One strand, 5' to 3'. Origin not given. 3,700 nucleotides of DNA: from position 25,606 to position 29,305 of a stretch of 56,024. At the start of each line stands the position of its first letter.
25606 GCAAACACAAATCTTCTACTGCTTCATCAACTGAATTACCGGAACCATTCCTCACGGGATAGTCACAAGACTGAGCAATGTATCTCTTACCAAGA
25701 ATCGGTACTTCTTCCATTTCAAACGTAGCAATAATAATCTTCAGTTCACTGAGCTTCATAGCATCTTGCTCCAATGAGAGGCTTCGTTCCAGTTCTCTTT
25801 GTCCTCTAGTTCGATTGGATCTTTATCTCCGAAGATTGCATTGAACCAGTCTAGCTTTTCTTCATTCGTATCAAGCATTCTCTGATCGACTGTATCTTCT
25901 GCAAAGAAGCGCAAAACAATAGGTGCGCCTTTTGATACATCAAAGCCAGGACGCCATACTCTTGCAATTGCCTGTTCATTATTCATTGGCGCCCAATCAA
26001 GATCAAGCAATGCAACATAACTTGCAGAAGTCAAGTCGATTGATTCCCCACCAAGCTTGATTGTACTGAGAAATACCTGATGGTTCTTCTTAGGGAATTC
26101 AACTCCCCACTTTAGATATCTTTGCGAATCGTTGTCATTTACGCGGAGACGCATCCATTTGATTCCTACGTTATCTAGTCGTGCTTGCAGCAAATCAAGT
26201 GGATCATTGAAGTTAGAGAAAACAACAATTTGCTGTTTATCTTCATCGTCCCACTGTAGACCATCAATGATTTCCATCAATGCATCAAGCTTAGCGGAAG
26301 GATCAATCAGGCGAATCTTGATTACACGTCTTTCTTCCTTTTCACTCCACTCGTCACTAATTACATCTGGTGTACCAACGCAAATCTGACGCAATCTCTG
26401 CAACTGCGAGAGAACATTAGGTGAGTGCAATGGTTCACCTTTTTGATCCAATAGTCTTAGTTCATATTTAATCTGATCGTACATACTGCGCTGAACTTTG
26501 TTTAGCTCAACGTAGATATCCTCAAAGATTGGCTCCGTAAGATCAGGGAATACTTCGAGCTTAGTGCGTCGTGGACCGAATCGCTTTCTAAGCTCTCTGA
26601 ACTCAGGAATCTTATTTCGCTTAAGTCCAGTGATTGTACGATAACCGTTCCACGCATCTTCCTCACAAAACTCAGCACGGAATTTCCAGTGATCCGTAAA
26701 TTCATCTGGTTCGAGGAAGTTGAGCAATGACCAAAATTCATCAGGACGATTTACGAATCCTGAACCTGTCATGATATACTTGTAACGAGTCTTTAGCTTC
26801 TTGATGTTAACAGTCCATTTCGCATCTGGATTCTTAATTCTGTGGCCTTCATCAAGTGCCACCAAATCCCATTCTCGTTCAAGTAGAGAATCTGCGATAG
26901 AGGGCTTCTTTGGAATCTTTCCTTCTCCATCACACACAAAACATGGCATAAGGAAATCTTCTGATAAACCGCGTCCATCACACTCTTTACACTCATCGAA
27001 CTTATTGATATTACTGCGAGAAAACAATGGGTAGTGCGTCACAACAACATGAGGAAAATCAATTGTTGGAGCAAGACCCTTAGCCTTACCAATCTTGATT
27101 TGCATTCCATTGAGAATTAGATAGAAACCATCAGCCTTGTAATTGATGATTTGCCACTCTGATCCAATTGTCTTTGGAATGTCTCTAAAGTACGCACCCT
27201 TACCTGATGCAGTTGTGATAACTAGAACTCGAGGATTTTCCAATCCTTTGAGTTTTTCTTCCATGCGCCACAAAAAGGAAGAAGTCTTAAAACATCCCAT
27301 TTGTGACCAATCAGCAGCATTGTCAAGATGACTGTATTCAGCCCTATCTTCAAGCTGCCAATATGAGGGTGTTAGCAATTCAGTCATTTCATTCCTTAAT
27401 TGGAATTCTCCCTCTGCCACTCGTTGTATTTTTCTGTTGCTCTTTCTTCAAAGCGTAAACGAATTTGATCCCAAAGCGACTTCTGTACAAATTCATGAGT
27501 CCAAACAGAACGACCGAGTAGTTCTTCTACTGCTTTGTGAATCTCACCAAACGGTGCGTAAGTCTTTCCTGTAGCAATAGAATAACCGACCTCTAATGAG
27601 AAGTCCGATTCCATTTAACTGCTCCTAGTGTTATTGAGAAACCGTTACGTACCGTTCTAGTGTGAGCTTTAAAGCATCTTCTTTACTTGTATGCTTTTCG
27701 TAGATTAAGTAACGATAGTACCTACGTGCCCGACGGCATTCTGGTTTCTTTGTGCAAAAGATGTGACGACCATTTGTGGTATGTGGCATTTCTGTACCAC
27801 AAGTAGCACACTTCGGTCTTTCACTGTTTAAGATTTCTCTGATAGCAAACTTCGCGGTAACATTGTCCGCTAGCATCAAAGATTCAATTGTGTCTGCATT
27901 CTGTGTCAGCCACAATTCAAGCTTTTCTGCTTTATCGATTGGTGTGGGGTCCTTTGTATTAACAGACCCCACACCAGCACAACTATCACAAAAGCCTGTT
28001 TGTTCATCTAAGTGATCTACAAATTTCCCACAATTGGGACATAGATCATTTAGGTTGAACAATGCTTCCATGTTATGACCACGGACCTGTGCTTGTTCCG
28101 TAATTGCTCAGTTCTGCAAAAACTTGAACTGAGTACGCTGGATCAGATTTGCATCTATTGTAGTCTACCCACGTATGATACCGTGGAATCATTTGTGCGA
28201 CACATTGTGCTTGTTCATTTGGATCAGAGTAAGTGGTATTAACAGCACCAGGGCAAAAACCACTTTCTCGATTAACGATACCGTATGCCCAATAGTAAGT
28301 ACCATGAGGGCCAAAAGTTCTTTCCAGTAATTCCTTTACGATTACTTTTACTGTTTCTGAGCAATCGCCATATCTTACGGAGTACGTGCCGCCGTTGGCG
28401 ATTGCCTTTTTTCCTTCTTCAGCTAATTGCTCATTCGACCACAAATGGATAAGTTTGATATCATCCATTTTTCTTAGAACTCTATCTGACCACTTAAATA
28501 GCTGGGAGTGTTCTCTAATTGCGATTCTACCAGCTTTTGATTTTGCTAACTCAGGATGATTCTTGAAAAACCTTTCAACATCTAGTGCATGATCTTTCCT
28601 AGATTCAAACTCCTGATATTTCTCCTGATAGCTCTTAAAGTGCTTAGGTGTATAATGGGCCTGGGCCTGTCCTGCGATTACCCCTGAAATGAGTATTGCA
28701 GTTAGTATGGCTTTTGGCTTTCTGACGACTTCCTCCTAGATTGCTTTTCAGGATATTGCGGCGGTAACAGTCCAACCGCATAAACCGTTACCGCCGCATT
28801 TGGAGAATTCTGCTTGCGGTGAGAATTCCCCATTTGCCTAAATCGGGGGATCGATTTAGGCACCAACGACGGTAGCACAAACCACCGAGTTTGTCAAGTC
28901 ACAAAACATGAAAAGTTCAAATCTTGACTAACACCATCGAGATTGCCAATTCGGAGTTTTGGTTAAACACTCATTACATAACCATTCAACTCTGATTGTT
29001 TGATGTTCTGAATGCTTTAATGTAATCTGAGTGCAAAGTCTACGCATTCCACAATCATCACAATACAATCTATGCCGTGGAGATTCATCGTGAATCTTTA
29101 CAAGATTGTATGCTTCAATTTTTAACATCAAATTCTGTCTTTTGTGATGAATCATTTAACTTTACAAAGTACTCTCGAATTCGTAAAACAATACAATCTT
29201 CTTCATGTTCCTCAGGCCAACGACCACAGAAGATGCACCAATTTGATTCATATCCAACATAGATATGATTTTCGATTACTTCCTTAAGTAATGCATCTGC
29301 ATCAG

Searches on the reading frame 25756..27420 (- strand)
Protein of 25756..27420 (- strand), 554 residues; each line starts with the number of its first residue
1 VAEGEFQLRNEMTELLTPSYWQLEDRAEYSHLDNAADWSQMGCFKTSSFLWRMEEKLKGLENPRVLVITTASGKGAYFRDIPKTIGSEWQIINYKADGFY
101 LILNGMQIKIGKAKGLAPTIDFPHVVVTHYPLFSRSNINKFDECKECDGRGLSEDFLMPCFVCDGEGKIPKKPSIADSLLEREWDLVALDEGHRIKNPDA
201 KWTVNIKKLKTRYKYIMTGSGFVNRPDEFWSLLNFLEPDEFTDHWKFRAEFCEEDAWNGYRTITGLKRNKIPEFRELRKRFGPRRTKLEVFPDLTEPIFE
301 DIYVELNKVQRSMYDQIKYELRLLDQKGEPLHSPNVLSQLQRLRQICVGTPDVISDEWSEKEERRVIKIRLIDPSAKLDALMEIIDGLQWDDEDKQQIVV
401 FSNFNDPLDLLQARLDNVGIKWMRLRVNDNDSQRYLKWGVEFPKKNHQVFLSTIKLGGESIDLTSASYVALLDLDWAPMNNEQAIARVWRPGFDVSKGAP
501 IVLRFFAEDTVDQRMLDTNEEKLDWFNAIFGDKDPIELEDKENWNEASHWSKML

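Call 13: search_protein_families(library=pfam, proteins=[window:25756-27420:-], max_evalue=0.01)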
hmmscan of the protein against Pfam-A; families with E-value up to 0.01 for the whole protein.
window:25756-27420:- (554 aa): 2 families
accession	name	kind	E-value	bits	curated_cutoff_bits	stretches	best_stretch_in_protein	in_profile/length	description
PF00176.29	SNF2-rel_dom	-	4.9e-24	85.4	24.9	1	175-347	117-285/290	SNF2-related domain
PF00271.37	Helicase_C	-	1.9e-11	44.6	23.5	1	377-492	2-110/110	Helicase conserved C-terminal domain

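Call 14: search_protein_families(library=phrogs, proteins=[window:25756-27420:-], max_evalue=0.001)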
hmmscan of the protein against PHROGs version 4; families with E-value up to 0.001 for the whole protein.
window:25756-27420:- (554 aa): 3 families
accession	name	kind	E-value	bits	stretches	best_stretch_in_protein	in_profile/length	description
phrog_62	-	DNA, RNA and nucleotide metabolism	1.8e-66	225.6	1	29-538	708-1141/1881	DNA helicase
phrog_29996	-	unknown function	7.5e-13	48.3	1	183-517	837-1151/1189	-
phrog_1685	-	unknown function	0.00048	18.4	1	472-543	1493-1563/2278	-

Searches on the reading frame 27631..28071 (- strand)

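Call 13: search_protein_families(library=pfam, proteins=[window:27631-28071:-], max_evalue=0.01)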
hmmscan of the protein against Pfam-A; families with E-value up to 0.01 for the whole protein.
window:27631-28071:- (146 aa): 1 family
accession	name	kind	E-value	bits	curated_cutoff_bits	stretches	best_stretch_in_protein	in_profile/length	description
PF13248.11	Zn_ribbon_3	-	0.0049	16.7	27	0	11-31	5-22/26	zinc-ribbon domain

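Call 14: search_protein_families(library=phrogs, proteins=[window:27631-28071:-], max_evalue=0.001)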
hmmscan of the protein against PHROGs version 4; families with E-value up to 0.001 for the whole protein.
window:27631-28071:- (146 aa): 1 family
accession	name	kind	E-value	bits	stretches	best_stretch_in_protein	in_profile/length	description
phrog_1271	-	DNA, RNA and nucleotide metabolism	2.5e-06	28.1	1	10-128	179-251/361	HNH endonuclease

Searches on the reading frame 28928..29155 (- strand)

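Call 13: search_protein_families(library=pfam, proteins=[window:28928-29155:-], max_evalue=0.01)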
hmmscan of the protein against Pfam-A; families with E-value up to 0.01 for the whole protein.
window:28928-29155:- (75 aa): 0 families

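Call 14: search_protein_families(library=phrogs, proteins=[window:28928-29155:-], max_evalue=0.001)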
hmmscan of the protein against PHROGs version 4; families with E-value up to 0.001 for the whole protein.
window:28928-29155:- (75 aa): 0 families

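Call 91: search_protein_families(library=padloc, proteins=[window:28928-29155:-], max_evalue=0.01)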
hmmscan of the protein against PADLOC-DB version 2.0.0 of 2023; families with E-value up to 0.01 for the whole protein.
window:28928-29155:- (75 aa): 1 family
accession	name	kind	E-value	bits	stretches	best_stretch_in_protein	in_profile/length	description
PDLC05059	PDC-S64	-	0.0016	15.4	1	29-68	292-331/339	-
